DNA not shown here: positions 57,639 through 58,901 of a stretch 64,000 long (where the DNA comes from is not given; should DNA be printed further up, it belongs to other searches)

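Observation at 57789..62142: SerRS-like amino acid:[carrier protein] ligase cluster with an ACAD-like oxidase, a dedicated ACP and a propeller fusion; product unknown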

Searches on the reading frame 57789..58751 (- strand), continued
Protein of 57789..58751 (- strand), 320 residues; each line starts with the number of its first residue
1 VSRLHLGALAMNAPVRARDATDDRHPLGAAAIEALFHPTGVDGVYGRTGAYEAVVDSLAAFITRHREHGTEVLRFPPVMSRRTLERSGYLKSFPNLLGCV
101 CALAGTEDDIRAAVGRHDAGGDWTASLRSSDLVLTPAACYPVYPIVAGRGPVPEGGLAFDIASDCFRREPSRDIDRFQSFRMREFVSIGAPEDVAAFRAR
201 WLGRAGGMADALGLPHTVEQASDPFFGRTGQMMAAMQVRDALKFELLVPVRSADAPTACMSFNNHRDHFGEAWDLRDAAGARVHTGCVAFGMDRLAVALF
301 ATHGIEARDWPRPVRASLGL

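Call 37: search_protein_families(library=pfam, proteins=[L127:8947-9882:+, L127:12685-14487:+, L127:3372-4661:+, L106:2325-4364:+, L106:5586-6917:+, L090:13085-14659:-, L103:2240-3721:-], max_evalue=0.001)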
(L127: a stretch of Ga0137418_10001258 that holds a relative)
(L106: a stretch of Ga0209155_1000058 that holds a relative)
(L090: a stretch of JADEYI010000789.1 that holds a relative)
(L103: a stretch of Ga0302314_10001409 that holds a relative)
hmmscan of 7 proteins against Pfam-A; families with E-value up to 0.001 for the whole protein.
L127:8947-9882:+ (311 aa): 3 families
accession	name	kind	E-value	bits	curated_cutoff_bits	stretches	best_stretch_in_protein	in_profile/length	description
PF07859.19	Abhydrolase_3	-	3.9e-71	239.6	25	1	80-286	1-209/210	alpha/beta hydrolase fold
PF20434.5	BD-FAE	-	7.8e-21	75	26.8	1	66-170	3-109/215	BD-FAE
PF00135.34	COesterase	-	2e-06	27.5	27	1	64-168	88-201/515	Carboxylesterase family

L127:12685-14487:+ (600 aa): 2 families
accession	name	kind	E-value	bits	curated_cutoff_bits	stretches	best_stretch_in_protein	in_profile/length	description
PF00501.34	AMP-binding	-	4.1e-55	187.6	29.9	1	41-362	2-347/384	AMP-binding enzyme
PF13193.12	AMP-binding_C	-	1e-06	30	24.5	1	478-552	1-76/76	AMP-binding enzyme C-terminal domain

L127:3372-4661:+ (429 aa): 6 families
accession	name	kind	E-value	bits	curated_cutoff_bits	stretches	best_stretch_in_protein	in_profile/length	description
PF01053.26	Cys_Met_Meta_PP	-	1.2e-129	432.6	27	1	4-420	1-380/381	Cys/Met metabolism PLP-dependent enzyme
PF01041.23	DegT_DnrJ_EryC1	-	1.1e-10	41.8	19.8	1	58-183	24-149/360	DegT/DnrJ/EryC1/StrS aminotransferase family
PF00155.27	Aminotran_1_2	-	9.7e-07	28.7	19.7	1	65-230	49-242/361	Aminotransferase class I and II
PF00266.25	Aminotran_5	-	3.2e-06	26.8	21.5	1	133-212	129-209/371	Aminotransferase class-V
PF02347.22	GDC-P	-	0.00021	20.7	26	1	99-205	156-259/429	Glycine cleavage system P-protein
PF01212.27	Beta_elim_lyase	-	0.00045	20.1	27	1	56-256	30-215/288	Beta-eliminating lyase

L106:2325-4364:+ (679 aa): 2 families
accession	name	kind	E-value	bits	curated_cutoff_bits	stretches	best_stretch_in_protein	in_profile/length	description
PF00501.34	AMP-binding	-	3.6e-64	217.4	29.9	1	172-524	11-377/384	AMP-binding enzyme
PF13193.12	AMP-binding_C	-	1.1e-24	87.5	24.5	1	584-662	1-76/76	AMP-binding enzyme C-terminal domain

L106:5586-6917:+ (443 aa): 5 families
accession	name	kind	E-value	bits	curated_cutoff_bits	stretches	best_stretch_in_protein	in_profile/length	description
PF01053.26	Cys_Met_Meta_PP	-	2.4e-127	425.1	27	1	4-421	1-381/381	Cys/Met metabolism PLP-dependent enzyme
PF01041.23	DegT_DnrJ_EryC1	-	2.4e-11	43.9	19.8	1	57-183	23-149/360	DegT/DnrJ/EryC1/StrS aminotransferase family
PF00155.27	Aminotran_1_2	-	1.1e-06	28.5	19.7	1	61-220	45-235/361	Aminotransferase class I and II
PF00266.25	Aminotran_5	-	1.9e-06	27.6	21.5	1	133-212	129-209/371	Aminotransferase class-V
PF02347.22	GDC-P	-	0.00072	19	26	1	104-205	161-259/429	Glycine cleavage system P-protein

L090:13085-14659:- (524 aa): 2 families
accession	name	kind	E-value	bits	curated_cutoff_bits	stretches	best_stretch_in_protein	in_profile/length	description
PF00501.34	AMP-binding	-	5.2e-92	309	29.9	1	24-386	2-384/384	AMP-binding enzyme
PF13193.12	AMP-binding_C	-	9.3e-24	84.6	24.5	1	442-517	1-76/76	AMP-binding enzyme C-terminal domain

L103:2240-3721:- (493 aa): 6 families
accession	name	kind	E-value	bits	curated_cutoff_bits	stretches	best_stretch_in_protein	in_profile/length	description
PF01053.26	Cys_Met_Meta_PP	-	1e-127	426.3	27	1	63-479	1-380/381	Cys/Met metabolism PLP-dependent enzyme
PF01041.23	DegT_DnrJ_EryC1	-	1.2e-09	38.4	19.8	1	117-242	24-149/360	DegT/DnrJ/EryC1/StrS aminotransferase family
PF00155.27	Aminotran_1_2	-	7.8e-07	29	19.7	1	119-290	44-243/361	Aminotransferase class I and II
PF00266.25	Aminotran_5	-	1.2e-06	28.3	21.5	1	193-271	130-209/371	Aminotransferase class-V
PF01212.27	Beta_elim_lyase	-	0.00018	21.4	27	1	116-365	31-266/288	Beta-eliminating lyase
PF02347.22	GDC-P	-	0.00058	19.3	26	1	201-289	196-280/429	Glycine cleavage system P-protein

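Call 63: get_annotated_region(hit=H1, flank=7000)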
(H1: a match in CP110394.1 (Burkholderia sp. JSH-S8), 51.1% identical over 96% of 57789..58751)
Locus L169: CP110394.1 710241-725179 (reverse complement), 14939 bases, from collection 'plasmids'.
description: Burkholderia sp. JSH-S8 plasmid pla, complete sequence
organism: Burkholderia sp. JSH-S8 (NCBI taxid 2880219)
taxonomy: Bacteria; Pseudomonadota; Betaproteobacteria; Burkholderiales; Burkholderiaceae; Burkholderia; Burkholderia sp. JSH-S8
host: -; source: Tetrastigma hemsleyanum Diels et Gilg; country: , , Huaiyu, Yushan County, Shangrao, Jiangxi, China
typing (MOB-suite, as given by PLSDB): non-mobilizable
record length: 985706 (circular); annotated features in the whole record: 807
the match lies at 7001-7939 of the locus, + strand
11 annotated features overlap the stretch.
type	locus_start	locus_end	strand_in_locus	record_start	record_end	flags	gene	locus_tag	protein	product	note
CDS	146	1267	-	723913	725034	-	-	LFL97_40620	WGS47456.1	glycosyltransferase family 4 protein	-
CDS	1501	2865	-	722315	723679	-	-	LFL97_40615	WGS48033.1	undecaprenyl-phosphate glucose phosphotransferase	-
CDS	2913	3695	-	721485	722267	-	-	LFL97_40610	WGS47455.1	Crp/Fnr family transcriptional regulator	-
CDS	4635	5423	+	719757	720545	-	-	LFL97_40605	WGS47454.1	Crp/Fnr family transcriptional regulator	-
CDS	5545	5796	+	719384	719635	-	-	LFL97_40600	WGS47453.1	acyl carrier protein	-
CDS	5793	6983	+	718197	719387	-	-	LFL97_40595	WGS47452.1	acyl-CoA/acyl-ACP dehydrogenase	-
CDS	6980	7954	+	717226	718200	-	-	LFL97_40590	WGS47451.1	amino acid--[acyl-carrier-protein] ligase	-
CDS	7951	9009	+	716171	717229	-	-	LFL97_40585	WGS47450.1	DUF1839 family protein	-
CDS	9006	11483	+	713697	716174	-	-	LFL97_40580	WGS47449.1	glycoside hydrolase family 2 protein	-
CDS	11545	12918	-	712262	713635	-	-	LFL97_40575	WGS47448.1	sigma-54 dependent transcriptional regulator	-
CDS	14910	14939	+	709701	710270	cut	-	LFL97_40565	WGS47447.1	drug:proton antiporter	-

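Call 64: get_annotated_region(hit=H14, flank=7000)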
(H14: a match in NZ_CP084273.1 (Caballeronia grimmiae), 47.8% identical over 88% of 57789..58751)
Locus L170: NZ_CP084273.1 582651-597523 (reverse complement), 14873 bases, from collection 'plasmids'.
description: Caballeronia grimmiae strain Lep1A1 plasmid p1, complete sequence
organism: Caballeronia grimmiae (NCBI taxid 1071679)
taxonomy: Bacteria; Pseudomonadota; Betaproteobacteria; Burkholderiales; Burkholderiaceae; Caballeronia; Caballeronia grimmiae
host: -; source: Leptoglossus zonatus,Cell culture; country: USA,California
typing (MOB-suite, as given by PLSDB): non-mobilizable
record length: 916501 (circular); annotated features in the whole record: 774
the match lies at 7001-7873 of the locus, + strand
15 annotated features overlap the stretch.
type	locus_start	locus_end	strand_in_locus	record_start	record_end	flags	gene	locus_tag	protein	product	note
CDS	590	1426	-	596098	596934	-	-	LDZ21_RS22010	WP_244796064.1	alpha/beta hydrolase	-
CDS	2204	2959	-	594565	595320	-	-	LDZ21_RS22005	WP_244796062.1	FadR/GntR family transcriptional regulator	-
CDS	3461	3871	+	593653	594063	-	-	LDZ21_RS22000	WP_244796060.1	hypothetical protein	-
CDS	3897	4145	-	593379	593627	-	-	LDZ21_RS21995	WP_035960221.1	hypothetical protein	-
CDS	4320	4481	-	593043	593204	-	-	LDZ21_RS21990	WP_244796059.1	hypothetical protein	-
CDS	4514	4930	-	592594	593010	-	-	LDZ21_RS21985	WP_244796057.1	hypothetical protein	-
CDS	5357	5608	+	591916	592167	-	-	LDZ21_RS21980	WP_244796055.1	acyl carrier protein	-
CDS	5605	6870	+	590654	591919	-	-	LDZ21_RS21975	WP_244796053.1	acyl-CoA dehydrogenase family protein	-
CDS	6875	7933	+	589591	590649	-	-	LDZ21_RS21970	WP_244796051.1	amino acid--[acyl-carrier-protein] ligase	-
CDS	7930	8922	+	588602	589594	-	-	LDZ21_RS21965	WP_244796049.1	DUF1839 family protein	-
CDS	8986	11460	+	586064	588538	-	-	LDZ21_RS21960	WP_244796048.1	glycoside hydrolase family 2 protein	-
CDS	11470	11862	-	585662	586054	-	-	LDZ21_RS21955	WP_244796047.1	tautomerase family protein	-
CDS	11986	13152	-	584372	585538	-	-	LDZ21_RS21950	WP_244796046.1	ABC transporter permease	-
CDS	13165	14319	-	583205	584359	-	-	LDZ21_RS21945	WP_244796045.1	ABC transporter permease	-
CDS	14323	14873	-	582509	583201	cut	-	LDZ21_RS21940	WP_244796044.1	ABC transporter ATP-binding protein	-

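Call 65: get_annotated_region(hit=H17, flank=7000)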
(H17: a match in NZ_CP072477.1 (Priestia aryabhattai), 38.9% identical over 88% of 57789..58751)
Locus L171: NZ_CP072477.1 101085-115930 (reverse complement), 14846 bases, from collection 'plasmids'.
description: Priestia aryabhattai strain LAD plasmid p-LAD4, complete sequence
organism: Priestia aryabhattai (NCBI taxid 412384)
taxonomy: Bacteria; Bacillota; Bacilli; Bacillales; Bacillaceae; Priestia; Priestia aryabhattai
host: -; source: mixed culture,soil; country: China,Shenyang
typing (MOB-suite, as given by PLSDB): non-mobilizable; replicon rep_cluster_385
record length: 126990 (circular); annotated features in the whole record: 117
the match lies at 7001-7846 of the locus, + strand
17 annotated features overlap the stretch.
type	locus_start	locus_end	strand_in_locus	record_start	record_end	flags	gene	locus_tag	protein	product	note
CDS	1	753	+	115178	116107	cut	-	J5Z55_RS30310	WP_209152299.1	D-alanine--D-alanine ligase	-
CDS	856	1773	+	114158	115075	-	-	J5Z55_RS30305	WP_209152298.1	polyprenyl synthetase family protein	GO:0008299 - isoprenoid biosynthetic process [Evidence IEA]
CDS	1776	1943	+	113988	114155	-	comX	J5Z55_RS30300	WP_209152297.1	competence pheromone ComX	-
CDS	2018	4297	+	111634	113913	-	-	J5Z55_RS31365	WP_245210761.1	sensor histidine kinase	-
CDS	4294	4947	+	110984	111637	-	-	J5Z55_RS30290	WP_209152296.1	response regulator transcription factor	GO:0000160 - phosphorelay signal transduction system [Evidence IEA]; GO:0006355 - regulation of DNA-templated ...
CDS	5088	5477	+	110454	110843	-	acpS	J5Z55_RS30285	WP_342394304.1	holo-ACP synthase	GO:0008610 - lipid biosynthetic process [Evidence IEA]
CDS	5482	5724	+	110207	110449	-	-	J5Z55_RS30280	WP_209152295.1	acyl carrier protein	-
CDS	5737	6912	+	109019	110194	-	-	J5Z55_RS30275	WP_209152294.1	acyl-CoA dehydrogenase family protein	-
CDS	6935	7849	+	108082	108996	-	-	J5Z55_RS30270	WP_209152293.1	amino acid--[acyl-carrier-protein] ligase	-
CDS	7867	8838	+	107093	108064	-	-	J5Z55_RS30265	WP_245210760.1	DMT family transporter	GO:0055085 - transmembrane transport [Evidence IEA]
CDS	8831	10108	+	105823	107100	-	-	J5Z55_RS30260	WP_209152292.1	ATP-grasp domain-containing protein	-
CDS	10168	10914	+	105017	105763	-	-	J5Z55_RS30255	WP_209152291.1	alpha/beta fold hydrolase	-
CDS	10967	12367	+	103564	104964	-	alaP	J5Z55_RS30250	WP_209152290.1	alanine permease AlaP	-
CDS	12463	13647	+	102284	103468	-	alr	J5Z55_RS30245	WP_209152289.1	alanine racemase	GO:0009252 - peptidoglycan biosynthetic process [Evidence IEA]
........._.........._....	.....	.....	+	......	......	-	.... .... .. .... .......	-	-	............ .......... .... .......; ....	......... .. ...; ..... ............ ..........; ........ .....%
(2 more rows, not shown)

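Call 66: get_annotated_region(hit=H8, flank=7000)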
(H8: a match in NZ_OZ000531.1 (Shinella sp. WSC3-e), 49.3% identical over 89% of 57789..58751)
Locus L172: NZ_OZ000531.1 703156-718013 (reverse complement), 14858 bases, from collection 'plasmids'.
description: Shinella sp. WSC3-e isolate ena-SAMPLE-TAB-28-07-2022-10:23:51:176-5823 plasmid paSHIWSC3, complete sequence
organism: Shinella sp. WSC3-e (NCBI taxid 3113208)
taxonomy: Bacteria; Pseudomonadota; Alphaproteobacteria; Hyphomicrobiales; Rhizobiaceae; Shinella; Shinella sp. WSC3-e
host: -; source: -; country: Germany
typing (MOB-suite, as given by PLSDB): non-mobilizable
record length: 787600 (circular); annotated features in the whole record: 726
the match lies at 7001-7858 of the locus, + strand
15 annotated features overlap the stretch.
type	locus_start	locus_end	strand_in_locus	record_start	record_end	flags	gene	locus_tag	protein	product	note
CDS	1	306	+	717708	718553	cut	-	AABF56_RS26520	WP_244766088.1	hypothetical protein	-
CDS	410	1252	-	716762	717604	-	-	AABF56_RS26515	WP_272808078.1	MurR/RpiR family transcriptional regulator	GO:0006355 - regulation of DNA-templated transcription [Evidence IEA]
CDS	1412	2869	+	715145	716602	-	-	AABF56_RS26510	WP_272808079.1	MFS transporter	GO:0055085 - transmembrane transport [Evidence IEA]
CDS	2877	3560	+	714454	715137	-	-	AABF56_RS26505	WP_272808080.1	aspartate/glutamate racemase family protein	GO:0006807 - nitrogen compound metabolic process [Evidence IEA]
CDS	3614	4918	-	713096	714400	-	pncB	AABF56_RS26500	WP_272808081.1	nicotinate phosphoribosyltransferase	GO:0019358 - nicotinate nucleotide salvage [Evidence IEA]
CDS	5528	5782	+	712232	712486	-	-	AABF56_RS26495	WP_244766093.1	acyl carrier protein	-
CDS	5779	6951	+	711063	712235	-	-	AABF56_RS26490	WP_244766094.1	acyl-CoA dehydrogenase family protein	-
CDS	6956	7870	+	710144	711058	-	-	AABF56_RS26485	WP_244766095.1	amino acid--[acyl-carrier-protein] ligase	-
CDS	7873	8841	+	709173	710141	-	-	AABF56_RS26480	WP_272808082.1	DUF1839 family protein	-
CDS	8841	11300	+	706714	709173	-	-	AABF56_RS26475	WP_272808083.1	glycoside hydrolase family 2 protein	-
CDS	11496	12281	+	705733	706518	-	-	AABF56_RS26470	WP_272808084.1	ABC transporter substrate-binding protein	-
CDS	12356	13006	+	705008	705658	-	-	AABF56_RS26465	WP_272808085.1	amino acid ABC transporter permease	GO:0006865 - amino acid transport [Evidence IEA]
CDS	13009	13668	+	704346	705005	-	-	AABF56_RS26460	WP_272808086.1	amino acid ABC transporter permease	GO:0006865 - amino acid transport [Evidence IEA]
CDS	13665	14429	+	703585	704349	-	-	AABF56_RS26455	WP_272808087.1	amino acid ABC transporter ATP-binding protein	-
CDS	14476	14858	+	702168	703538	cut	-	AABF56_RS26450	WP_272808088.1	aspartate aminotransferase family protein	-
